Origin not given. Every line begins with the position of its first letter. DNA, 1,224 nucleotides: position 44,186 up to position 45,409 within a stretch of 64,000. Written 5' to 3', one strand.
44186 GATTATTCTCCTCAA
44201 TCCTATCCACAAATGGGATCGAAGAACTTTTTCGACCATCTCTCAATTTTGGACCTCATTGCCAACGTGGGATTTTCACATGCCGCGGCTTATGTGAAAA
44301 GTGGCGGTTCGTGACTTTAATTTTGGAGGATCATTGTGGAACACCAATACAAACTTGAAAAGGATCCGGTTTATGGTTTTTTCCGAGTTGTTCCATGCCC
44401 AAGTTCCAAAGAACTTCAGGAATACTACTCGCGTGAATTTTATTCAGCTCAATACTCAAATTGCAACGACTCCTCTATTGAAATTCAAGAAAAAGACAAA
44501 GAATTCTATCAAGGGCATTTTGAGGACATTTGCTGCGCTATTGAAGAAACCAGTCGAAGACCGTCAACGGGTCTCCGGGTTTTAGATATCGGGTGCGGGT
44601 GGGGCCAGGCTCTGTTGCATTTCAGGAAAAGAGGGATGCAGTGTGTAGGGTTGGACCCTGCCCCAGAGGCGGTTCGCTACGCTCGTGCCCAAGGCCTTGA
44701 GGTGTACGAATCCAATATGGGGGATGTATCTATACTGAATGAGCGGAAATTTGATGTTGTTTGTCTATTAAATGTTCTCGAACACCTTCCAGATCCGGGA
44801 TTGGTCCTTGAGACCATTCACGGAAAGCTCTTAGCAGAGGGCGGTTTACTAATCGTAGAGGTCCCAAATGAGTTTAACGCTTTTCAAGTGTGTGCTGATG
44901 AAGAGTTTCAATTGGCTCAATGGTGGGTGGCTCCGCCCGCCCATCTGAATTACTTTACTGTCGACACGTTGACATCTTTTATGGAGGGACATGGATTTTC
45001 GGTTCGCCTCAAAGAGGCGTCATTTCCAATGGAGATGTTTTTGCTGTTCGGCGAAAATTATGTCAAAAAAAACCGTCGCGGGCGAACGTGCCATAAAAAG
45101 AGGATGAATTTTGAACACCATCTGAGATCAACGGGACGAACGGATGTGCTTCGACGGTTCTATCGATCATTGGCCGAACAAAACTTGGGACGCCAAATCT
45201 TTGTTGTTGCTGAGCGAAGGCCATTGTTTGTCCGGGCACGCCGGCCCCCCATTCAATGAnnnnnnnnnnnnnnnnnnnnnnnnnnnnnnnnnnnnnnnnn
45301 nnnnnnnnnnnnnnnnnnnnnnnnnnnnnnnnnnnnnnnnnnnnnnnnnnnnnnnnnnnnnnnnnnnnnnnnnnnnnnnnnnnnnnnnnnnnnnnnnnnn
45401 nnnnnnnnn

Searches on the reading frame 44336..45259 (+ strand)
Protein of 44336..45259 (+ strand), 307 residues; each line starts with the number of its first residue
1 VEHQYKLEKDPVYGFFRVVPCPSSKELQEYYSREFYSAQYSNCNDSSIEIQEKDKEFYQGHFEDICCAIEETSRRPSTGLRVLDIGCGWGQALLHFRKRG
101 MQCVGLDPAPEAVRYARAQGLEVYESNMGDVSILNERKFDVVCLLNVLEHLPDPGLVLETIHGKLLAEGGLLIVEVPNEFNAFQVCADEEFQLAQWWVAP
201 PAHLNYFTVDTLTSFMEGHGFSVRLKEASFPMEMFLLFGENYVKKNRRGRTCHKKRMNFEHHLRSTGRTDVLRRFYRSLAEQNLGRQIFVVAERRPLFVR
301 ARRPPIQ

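Call 5: search_protein_families(library=pfam, proteins=[window:44336-45259:+], max_evalue=0.01)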
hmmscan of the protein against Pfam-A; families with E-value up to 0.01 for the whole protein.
window:44336-45259:+ (307 aa): 8 families
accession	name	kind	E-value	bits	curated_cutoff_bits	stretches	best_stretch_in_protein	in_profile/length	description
PF13489.12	Methyltransf_23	-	6.6e-26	91.4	27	1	63-224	7-162/164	Methyltransferase domain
PF08242.18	Methyltransf_12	-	2.8e-15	57.3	30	1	83-172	1-98/98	Methyltransferase domain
PF08241.18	Methyltransf_11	-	6.2e-15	56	21.2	1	83-173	1-94/95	Methyltransferase domain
PF13649.12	Methyltransf_25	-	4.8e-13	50.1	27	1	82-162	1-90/97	Methyltransferase domain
PF13847.12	Methyltransf_31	-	1.1e-12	48.3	27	1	78-191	3-128/145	Methyltransferase domain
PF07021.18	MetW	-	4.5e-09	36.7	21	1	78-178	13-111/193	Methionine biosynthesis protein MetW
PF02353.26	CMAS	-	0.00013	21.8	27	1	78-151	62-140/273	Mycolic acid cyclopropane synthetase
PF08003.17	Methyltransf_9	-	0.0039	16.6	23.8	1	78-202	115-248/315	Protein of unknown function (DUF1698)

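Call 6: search_protein_families(library=ncbifam, proteins=[window:44336-45259:+], max_evalue=0.01)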
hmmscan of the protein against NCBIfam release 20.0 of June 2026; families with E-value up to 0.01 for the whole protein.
window:44336-45259:+ (307 aa): 27 families (the best 25 are shown)
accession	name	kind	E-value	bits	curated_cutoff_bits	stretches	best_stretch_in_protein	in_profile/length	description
NF045667.1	MTase_DVU1556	equivalog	5.6e-13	48.8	155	1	77-174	21-119/213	DVU_1556 family methyltransferase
TIGR01983.1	UbiG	equivalog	3.9e-11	42.7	102.95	1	74-184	45-162/228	bifunctional 2-polyprenyl-6-hydroxyphenol methylase/3-demethylubiquinol 3-O-methyltransferase UbiG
NF043040.1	corrin_prot_MT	hypoth_equivalog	2.9e-10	39.9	180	1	71-215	36-183/216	corrinoid protein-associated methyltransferase CpaM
TIGR02081.1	metW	equivalog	7.1e-09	35.5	189.5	1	78-161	13-98/194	methionine biosynthesis protein MetW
TIGR04345.1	ovoA_Cterm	equivalog_domain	2.7e-08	33.6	170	1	137-182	133-177/242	putative 4-mercaptohistidine N1-methyltransferase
TIGR02021.1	BchM-ChlM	equivalog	4.1e-08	32.9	158.9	1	51-155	27-135/218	magnesium protoporphyrin IX methyltransferase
TIGR04290.1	meth_Rta_06860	hypoth_equivalog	8.8e-08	31.9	300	1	77-166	48-143/226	TIGR04290 family methyltransferase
NF010703.0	PRK14103.1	equivalog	8.2e-07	28.7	320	1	63-183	19-133/256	trans-aconitate 2-methyltransferase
NF008686.0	PRK11705.1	equivalog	6.5e-06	25.4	400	1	78-151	167-241/383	cyclopropane fatty acyl phospholipid synthase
NF004851.0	PRK06202.1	equivalog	1.2e-05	24.9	243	1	75-156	57-147/237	hypothetical protein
TIGR00452.1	TIGR00452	equivalog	1.4e-05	24.1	275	1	79-199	118-247/316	tRNA 5-methoxyuridine(34)/uridine 5-oxyacetic acid(34) synthase CmoB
NF011530.0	PRK14968.1-4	equivalog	2.1e-05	24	243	1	57-142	19-103/202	putative methyltransferase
NF011527.0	PRK14968.1-1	equivalog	3.4e-05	23.6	242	1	72-144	28-99/192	putative methyltransferase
NF011650.0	PRK15068.1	equivalog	5.5e-05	22.2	209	1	79-175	123-226/324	tRNA 5-methoxyuridine(34)/uridine 5-oxyacetic acid(34) synthase CmoB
NF001790.0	PRK00517.3-3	equivalog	0.00015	21.3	269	1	56-119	100-164/262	50S ribosomal protein L11 methyltransferase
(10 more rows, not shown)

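Call 44: search_solved_structures(query=window:44336-45256:+, max_evalue=0.001)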
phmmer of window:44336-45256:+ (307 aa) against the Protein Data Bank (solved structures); distinct sequences matched with E-value up to 0.001: 36.
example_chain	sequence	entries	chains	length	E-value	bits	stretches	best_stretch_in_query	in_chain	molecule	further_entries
3cc8_A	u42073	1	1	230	4.9e-10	42.3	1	81-224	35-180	Putative methyltransferase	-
2avn_A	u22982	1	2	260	1.1e-06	31.2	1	70-187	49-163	ubiquinone/menaquinone biosynthesis methyltransferase-related protein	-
9sls_A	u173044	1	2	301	2.5e-06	30.1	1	75-178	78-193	Methyltransferase type 12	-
9khp_A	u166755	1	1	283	2.5e-06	30.1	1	81-131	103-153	Class I SAM-dependent methyltransferase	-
9klx_A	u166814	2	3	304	2.9e-06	29.9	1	81-131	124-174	Class I SAM-dependent methyltransferase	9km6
4kdr_A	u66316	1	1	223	3e-06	29.9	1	79-173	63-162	3-demethylubiquinone-9 3-methyltransferase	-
5dpm_A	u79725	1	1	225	3.1e-06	29.8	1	79-173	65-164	Ubiquinone biosynthesis O-methyltransferase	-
4kdc_A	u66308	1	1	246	4.3e-06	29.4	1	79-172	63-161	3-demethylubiquinone-9 3-methyltransferase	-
4rv9_A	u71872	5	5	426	6.5e-06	28.8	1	56-223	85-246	D-mycarose 3-C-methyltransferase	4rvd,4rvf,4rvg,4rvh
9rfr_A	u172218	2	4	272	6.9e-06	28.7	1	78-162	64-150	Ubiquinone biosynthesis O-methyltransferase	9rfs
7pd7_A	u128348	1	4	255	8.8e-06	28.3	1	68-178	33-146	Methyltransferase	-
6mro_A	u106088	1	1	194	1.7e-05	27.4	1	74-172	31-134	methyl transferase from Methanosarcina acetivorans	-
2p7h_A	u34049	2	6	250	2.4e-05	26.9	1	103-179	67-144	Hypothetical protein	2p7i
3e8s_A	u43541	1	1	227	3.5e-05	26.3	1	80-179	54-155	Putative SAM Dependent Methyltransferase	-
3dli_A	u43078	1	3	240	3.5e-05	26.3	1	80-184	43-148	methyltransferase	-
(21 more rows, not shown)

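Call 62: find_encoding_contigs(protein=P0401, flank=8000, max_places=1)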
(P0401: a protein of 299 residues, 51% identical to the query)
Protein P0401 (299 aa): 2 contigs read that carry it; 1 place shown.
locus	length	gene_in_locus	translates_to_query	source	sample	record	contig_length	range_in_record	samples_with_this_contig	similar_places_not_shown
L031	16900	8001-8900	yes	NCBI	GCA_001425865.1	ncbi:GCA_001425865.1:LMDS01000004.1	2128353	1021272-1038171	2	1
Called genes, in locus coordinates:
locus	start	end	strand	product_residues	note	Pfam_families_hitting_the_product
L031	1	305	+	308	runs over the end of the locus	PF01370:Epimerase, PF04321:RmlD_sub_bind (weak), PF16363:GDP_Man_Dehyd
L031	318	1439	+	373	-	PF01370:Epimerase, PF04321:RmlD_sub_bind (weak), PF16363:GDP_Man_Dehyd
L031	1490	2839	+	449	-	PF03721:UDPG_MGDP_dh_N, PF00984:UDPG_MGDP_dh, PF03720:UDPG_MGDP_dh_C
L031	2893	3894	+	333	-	PF00106:adh_short (weak), PF01073:3Beta_HSD, PF01370:Epimerase, PF02719:Polysacc_synt_2, PF04321:RmlD_sub_bind, PF05368:NmrA, PF13460:NAD_binding_10, PF16363:GDP_Man_Dehyd, +1 more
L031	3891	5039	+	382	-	PF00155:Aminotran_1_2, PF01041:DegT_DnrJ_EryC1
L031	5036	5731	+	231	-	PF02348:CTP_transf_3, PF12804:NTP_transf_3 (weak)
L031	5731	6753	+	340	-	-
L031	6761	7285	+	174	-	PF13302:Acetyltransf_3, PF00583:Acetyltransf_1, PF13508:Acetyltransf_7 (weak), PF13523:Acetyltransf_8 (weak)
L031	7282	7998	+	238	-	PF08889:WbqC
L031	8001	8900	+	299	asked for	PF02353:CMAS (weak), PF08003:Methyltransf_9 (weak), PF13489:Methyltransf_23, PF07021:MetW (weak), PF13649:Methyltransf_25, PF13847:Methyltransf_31, PF08241:Methyltransf_11, PF08242:Methyltransf_12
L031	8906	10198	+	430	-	PF13483:Lactamase_B_3 (faint), PF12706:Lactamase_B_2 (weak)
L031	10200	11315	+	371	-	PF03102:NeuB, PF08666:SAF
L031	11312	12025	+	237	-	PF05050:Methyltransf_21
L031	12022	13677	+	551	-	-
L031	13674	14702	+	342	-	PF05721:PhyH (weak)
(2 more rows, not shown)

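Call 63: find_encoding_contigs(protein=P0305, flank=8000, max_places=1)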
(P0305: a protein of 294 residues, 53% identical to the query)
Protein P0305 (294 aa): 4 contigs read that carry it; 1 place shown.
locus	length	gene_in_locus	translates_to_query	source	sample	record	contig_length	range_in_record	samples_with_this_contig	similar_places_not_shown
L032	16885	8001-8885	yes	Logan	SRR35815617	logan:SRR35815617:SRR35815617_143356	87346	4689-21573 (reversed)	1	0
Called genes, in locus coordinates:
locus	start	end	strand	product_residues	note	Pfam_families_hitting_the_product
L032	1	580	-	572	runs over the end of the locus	-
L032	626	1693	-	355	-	-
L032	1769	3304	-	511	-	-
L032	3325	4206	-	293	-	PF13489:Methyltransf_23 (weak), PF08241:Methyltransf_11, PF13847:Methyltransf_31 (weak)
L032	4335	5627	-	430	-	PF13483:Lactamase_B_3 (weak), PF12706:Lactamase_B_2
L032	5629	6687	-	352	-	PF03102:NeuB, PF08666:SAF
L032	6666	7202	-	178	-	PF13302:Acetyltransf_3, PF13420:Acetyltransf_4, PF13523:Acetyltransf_8 (weak), PF00583:Acetyltransf_1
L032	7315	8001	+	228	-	PF13489:Methyltransf_23, PF05401:NodS (weak), PF13847:Methyltransf_31, PF08241:Methyltransf_11, PF08242:Methyltransf_12, PF13649:Methyltransf_25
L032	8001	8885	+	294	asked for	PF08003:Methyltransf_9 (weak), PF13489:Methyltransf_23, PF07021:MetW, PF13649:Methyltransf_25, PF13847:Methyltransf_31, PF08241:Methyltransf_11, PF08242:Methyltransf_12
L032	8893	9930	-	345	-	PF04101:Glyco_tran_28_C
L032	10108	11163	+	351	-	PF00535:Glycos_transf_2, PF04138:GtrA_DPMS_TM (weak)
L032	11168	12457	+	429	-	-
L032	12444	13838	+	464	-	-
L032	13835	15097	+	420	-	PF04932:Wzy_C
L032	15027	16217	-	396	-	-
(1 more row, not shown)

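Call 66: find_related_loci(query=A3, collection=metagenome_contigs, flank=7000)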
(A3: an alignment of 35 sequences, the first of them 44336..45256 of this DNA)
Query A3 (307 aa) in metagenome_contigs; peptide patterns used: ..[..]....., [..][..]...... (x = any residue, [..] = any of these).
374 stretches matched a pattern; 263 encode a relative of the query (tblastn E <= 1e-3); the best 80 are kept; 80 distinct loci.
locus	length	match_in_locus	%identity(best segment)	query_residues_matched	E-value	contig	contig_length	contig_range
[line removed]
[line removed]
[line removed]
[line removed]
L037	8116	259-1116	53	7-292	3e-106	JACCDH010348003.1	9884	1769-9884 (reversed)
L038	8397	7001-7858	53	7-292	3e-106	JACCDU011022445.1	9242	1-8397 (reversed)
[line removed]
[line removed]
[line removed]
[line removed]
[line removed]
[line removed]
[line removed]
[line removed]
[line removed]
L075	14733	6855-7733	48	1-295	2e-98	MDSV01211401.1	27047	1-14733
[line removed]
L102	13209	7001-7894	49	11-304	1e-95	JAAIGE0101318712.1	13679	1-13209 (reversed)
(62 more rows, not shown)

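Call 69: search_protein_families(library=pfam, proteins=[L044:5237-6088:+, L045:7890-8714:+, L075:7699-8550:+, L102:7878-8693:+], max_evalue=0.01)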
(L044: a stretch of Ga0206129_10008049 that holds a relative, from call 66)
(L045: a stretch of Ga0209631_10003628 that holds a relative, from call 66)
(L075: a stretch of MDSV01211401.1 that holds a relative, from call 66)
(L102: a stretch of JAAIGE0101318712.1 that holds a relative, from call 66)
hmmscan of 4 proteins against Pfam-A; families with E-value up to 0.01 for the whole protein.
L044:5237-6088:+ (284 aa): 1 family
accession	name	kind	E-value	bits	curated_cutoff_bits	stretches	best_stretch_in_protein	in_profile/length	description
PF05721.19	PhyH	-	1.6e-26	94.4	22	1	15-210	1-211/213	Phytanoyl-CoA dioxygenase (PhyH)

L045:7890-8714:+ (275 aa): 2 families
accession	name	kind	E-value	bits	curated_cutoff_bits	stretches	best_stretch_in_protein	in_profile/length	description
PF05721.19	PhyH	-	6.6e-25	89.1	22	1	11-205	2-211/213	Phytanoyl-CoA dioxygenase (PhyH)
PF13759.12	2OG-FeII_Oxy_5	-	0.0086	16.9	27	0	171-209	61-99/101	Putative 2OG-Fe(II) oxygenase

L075:7699-8550:+ (284 aa): 2 families
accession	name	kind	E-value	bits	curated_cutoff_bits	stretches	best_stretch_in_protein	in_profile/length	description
PF05721.19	PhyH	-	4.7e-22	79.7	22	1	25-216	3-211/213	Phytanoyl-CoA dioxygenase (PhyH)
PF13640.12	2OG-FeII_Oxy_3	-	0.0021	19.4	27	1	132-220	13-94/98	2OG-Fe(II) oxygenase superfamily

L102:7878-8693:+ (272 aa): 1 family
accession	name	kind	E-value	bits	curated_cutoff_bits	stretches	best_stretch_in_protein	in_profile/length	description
PF05721.19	PhyH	-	1.3e-26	94.7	22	1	11-205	2-211/213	Phytanoyl-CoA dioxygenase (PhyH)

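Call 70: search_solved_structures(query=L045:7890-8714:+, max_evalue=0.01)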
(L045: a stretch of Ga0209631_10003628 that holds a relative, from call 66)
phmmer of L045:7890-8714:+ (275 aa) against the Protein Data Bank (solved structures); distinct sequences matched with E-value up to 0.01: 43.
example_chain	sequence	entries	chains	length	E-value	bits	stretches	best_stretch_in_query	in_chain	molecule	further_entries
8zyb_E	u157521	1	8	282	2.1e-14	56.6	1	116-248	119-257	DhiD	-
5zm2_A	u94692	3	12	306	1.5e-11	47.2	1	57-255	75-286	Dioxygenase andA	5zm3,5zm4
7wpy_A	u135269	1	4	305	3.7e-11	46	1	57-255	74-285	Dioxygenase andA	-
5m0t_A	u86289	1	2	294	3.8e-11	45.9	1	99-251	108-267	Alpha-ketoglutarate-dependent non-heme iron oxygenase EasH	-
7fcb_C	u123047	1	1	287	4.9e-10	42.3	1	135-248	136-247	2-oxoglutarate/Fe(II)-dependent dioxygenase SptF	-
7eyr_C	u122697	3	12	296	5e-10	42.3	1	135-248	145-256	2-oxoglutarate/Fe(II)-dependent dioxygenase SptF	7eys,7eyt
7eyu_B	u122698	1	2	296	5.1e-10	42.2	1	135-248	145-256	2-oxoglutarate/Fe(II)-dependent dioxygenase SptF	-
7eyw_C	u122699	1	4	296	5.1e-10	42.2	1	135-248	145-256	2-oxoglutarate/Fe(II)-dependent dioxygenase SptF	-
7vbq_A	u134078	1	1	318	2.2e-08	36.9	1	78-255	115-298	Fe(II)/(alpha)ketoglutarate-dependent dioxygenase TlxJ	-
5ybm_A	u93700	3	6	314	1.7e-07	34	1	103-247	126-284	PrhA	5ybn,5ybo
5ybp_A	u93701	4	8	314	2.3e-07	33.5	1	103-247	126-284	PrhA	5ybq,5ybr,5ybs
5ybt_A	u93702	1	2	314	3.2e-07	33.1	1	103-247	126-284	PrhA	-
9les_A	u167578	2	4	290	1.8e-06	30.6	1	79-252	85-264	Verruculogen synthase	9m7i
9ler_A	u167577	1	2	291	1.8e-06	30.6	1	79-252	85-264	Verruculogen synthase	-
7etk_A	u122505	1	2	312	2.2e-06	30.3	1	79-252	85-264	Verruculogen synthase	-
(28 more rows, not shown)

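Call 83: predict_structure(alignment_id=A3)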
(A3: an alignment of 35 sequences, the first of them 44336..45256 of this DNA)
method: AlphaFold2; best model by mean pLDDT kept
length: 307 residues; sequences in the alignment: 35
mean_pLDDT: 91.4   pTM: 0.91
mean pLDDT of the five models: 91.4, 91.3, 90.4, 90.3, 89.7
residues with pLDDT >= 90: 239; 70-90: 44; 50-70: 20; < 50: 4
segments of 3 or more residues with pLDDT < 50: none
pLDDT, mean of each block of 10 residues (from residue 1): 82 97 87 65 72 94 98 98 96 98 95 95 93 95 97 96 97 97 94 88 95 98 98 92 88 95 97 98 97 83 49
secondary structure, 60 per line:
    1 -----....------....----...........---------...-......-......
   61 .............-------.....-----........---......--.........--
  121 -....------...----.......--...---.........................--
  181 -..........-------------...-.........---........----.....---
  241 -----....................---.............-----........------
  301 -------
elements in order: E6-9 E16-19 H24-34 H48-53 H55-73 E81-85 H91-98 E102-107 H110-118 E122-125 E139-145 H154-165 E166-178 H182-191 E205-207 H209-217 E221-228 H233-237 H246-265 H269-281 E287-294

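Call 90: search_protein_families(library=pfam, proteins=[L081:316-1158:-, L081:1252-1989:-, L081:1996-2925:-, L081:3209-3901:+, L081:3885-4625:+, L081:4851-5309:-, L081:5391-6260:+, L081:6284-6970:+, L081:13894-14847:-], max_evalue=0.001)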
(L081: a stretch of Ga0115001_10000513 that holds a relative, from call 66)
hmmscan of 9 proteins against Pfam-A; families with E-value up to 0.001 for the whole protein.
L081:316-1158:- (280 aa): 1 family
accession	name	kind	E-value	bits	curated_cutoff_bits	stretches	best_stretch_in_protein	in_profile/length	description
PF05721.19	PhyH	-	1.4e-18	68.4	22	1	121-233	103-203/213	Phytanoyl-CoA dioxygenase (PhyH)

L081:1252-1989:- (245 aa): 0 families

L081:1996-2925:- (309 aa): 4 families
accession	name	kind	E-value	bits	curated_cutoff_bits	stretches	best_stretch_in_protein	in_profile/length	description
PF08541.16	ACP_syn_III_C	-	2.3e-28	98.6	26.6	1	219-308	1-90/90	3-Oxoacyl-[acyl-carrier-protein (ACP)] synthase III C terminal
PF08545.16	ACP_syn_III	-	4.2e-20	71.9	24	1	106-183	1-80/80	3-Oxoacyl-[acyl-carrier-protein (ACP)] synthase III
PF08392.18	FAE1_CUT1_RppA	-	2e-05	24.5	27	1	65-142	98-175/290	FAE1/Type III polyketide synthase-like protein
PF00195.25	Chal_sti_synt_N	-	0.00019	21.4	27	1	48-141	95-190/225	Chalcone and stilbene synthases, N-terminal domain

L081:3209-3901:+ (231 aa): 2 families
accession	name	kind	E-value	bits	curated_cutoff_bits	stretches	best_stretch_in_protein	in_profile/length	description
PF00106.31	adh_short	-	1.7e-15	57.5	26.6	1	59-184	63-191/195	short chain dehydrogenase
PF13561.12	adh_short_C2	-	2.1e-15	57.4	27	1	79-231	79-236/236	Enoyl-(Acyl carrier protein) reductase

L081:3885-4625:+ (247 aa): 10 families
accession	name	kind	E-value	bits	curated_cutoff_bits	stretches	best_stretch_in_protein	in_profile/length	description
PF05175.20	MTS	-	5.2e-13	49.4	23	1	38-124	19-104/170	Methyltransferase small domain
PF13847.12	Methyltransf_31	-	1.9e-09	37.8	27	1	50-125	1-81/145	Methyltransferase domain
PF06325.19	PrmA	-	2e-09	37.8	22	1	38-126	147-234/296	Ribosomal protein L11 methyltransferase (PrmA)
PF12847.13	Methyltransf_18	-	3.8e-09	37.2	27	1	44-128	6-90/151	Methyltransferase domain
PF01728.25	FtsJ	-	8e-06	26.3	24.1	1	43-137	12-110/181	FtsJ-like methyltransferase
PF07021.18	MetW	-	2e-05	24.7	21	1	47-123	8-80/193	Methionine biosynthesis protein MetW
PF13649.12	Methyltransf_25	-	2.3e-05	25.4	27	1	56-124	1-70/97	Methyltransferase domain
PF08242.18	Methyltransf_12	-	2.7e-05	25.2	30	1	57-140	1-85/98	Methyltransferase domain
PF13489.12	Methyltransf_23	-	0.0001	22.5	27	1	45-123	15-86/164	Methyltransferase domain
PF08241.18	Methyltransf_11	-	0.00021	22.3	21.2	1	57-123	1-65/95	Methyltransferase domain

L081:4851-5309:- (152 aa): 3 families
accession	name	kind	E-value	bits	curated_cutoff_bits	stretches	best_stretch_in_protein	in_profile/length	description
PF00583.31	Acetyltransf_1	-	4.4e-09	37.1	20.7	1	50-135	23-114/116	Acetyltransferase (GNAT) family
PF13673.13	Acetyltransf_10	-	2.8e-05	24.5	23.6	1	58-134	28-104/128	Acetyltransferase (GNAT) domain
PF13508.13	Acetyltransf_7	-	0.00037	21.3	27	1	62-123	4-68/84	Acetyltransferase (GNAT) domain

L081:5391-6260:+ (290 aa): 1 family
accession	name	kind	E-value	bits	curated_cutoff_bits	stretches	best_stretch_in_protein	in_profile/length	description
PF05721.19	PhyH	-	7.4e-05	23.5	22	1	29-251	2-212/213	Phytanoyl-CoA dioxygenase (PhyH)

L081:6284-6970:+ (229 aa): 1 family
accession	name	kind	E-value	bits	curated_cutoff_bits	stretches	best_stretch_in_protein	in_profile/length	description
PF08889.16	WbqC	-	3.6e-58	197.4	21.3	1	7-220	1-214/218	WbqC-like protein family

L081:13894-14847:- (317 aa): 4 families
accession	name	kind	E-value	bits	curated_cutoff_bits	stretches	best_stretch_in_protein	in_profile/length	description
PF16254.10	DUF4910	-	8.4e-57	192.3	26.6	1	44-237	51-247/247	Domain of unknown function (DUF4910)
PF09940.16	DUF2172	-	1.7e-11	44.8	27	1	3-42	53-91/92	Domain of unknown function (DUF2172)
PF04389.22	Peptidase_M28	-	0.00045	20.4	21.3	1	109-224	71-186/193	Peptidase family M28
PF16221.11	HTH_47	-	0.00095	19.1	27.1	0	244-314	8-77/78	winged helix-turn-helix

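Call 92: search_dna_similar(query=window:44336-45256:+, collection=plasmids, mode=protein, max_evalue=1e-20, max_rows=30)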
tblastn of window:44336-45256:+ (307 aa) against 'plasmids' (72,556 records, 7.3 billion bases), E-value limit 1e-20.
Records with a match: 2; places in all: 2; records where one place covers at least 80% of the query: 2.
Best place of each record, by identity: <60% 2.
By first word of the organism name: Solidesulfovibrio 1; Acetoanaerobium 1.
By predicted mobility (MOB-suite, as given by PLSDB): non-mobilizable 2.
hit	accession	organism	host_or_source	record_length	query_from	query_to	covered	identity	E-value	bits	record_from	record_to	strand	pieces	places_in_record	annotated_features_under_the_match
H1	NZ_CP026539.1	Solidesulfovibrio carbinolicus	-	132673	14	295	92%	33.8%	6e-42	161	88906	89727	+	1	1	class I SAM-dependent methyltransferase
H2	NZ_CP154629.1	Acetoanaerobium noterae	cell culture,Sludge of a digestion ...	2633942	13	289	90%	29.1%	3e-26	115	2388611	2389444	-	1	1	none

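Call 95: get_annotated_region(hit=H1, flank=9000)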
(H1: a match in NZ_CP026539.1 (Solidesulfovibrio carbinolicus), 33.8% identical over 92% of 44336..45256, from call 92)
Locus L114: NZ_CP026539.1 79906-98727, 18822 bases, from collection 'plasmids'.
description: Solidesulfovibrio carbinolicus strain DSM 3852 plasmid pDCAR1, complete sequence
organism: Solidesulfovibrio carbinolicus (NCBI taxid 296842)
taxonomy: Bacteria; Thermodesulfobacteriota; Desulfovibrionia; Desulfovibrionales; Desulfovibrionaceae; Solidesulfovibrio; Solidesulfovibrio carbinolicus
host: -; source: -; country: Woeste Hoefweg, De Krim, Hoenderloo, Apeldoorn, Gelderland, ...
typing (MOB-suite, as given by PLSDB): non-mobilizable
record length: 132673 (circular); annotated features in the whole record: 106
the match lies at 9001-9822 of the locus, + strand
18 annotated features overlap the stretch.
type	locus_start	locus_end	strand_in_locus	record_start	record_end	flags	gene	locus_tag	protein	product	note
CDS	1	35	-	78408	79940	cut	-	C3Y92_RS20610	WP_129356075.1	radical SAM protein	-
CDS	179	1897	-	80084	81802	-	-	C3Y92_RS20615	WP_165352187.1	radical SAM protein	-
CDS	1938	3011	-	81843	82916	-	-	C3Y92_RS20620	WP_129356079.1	radical SAM protein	-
CDS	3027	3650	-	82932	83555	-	-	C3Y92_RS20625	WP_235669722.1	SIS domain-containing protein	-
CDS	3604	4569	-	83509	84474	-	-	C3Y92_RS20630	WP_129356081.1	hypothetical protein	-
CDS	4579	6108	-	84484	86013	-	-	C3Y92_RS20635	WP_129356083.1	PfkB family carbohydrate kinase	-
CDS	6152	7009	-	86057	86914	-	-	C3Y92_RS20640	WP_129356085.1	N-acetylneuraminate synthase family protein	GO:0016051 - carbohydrate biosynthetic process [Evidence IEA]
CDS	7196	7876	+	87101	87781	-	pseF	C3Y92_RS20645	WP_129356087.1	pseudaminic acid cytidylyltransferase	-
CDS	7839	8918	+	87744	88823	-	-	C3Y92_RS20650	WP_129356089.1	acylneuraminate cytidylyltransferase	-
CDS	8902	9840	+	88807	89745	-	-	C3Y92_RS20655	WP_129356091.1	class I SAM-dependent methyltransferase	-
CDS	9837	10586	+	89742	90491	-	fabG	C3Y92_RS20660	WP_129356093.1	3-oxoacyl-ACP reductase FabG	-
CDS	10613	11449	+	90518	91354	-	-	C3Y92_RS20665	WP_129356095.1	transketolase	-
CDS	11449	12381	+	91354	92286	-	-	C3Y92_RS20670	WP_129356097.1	transketolase C-terminal domain-containing protein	-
CDS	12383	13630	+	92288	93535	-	-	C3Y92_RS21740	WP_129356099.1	class I SAM-dependent methyltransferase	GO:0032259 - methylation [Evidence IEA]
CDS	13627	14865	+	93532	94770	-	-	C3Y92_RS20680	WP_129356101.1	ATP-grasp domain-containing protein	-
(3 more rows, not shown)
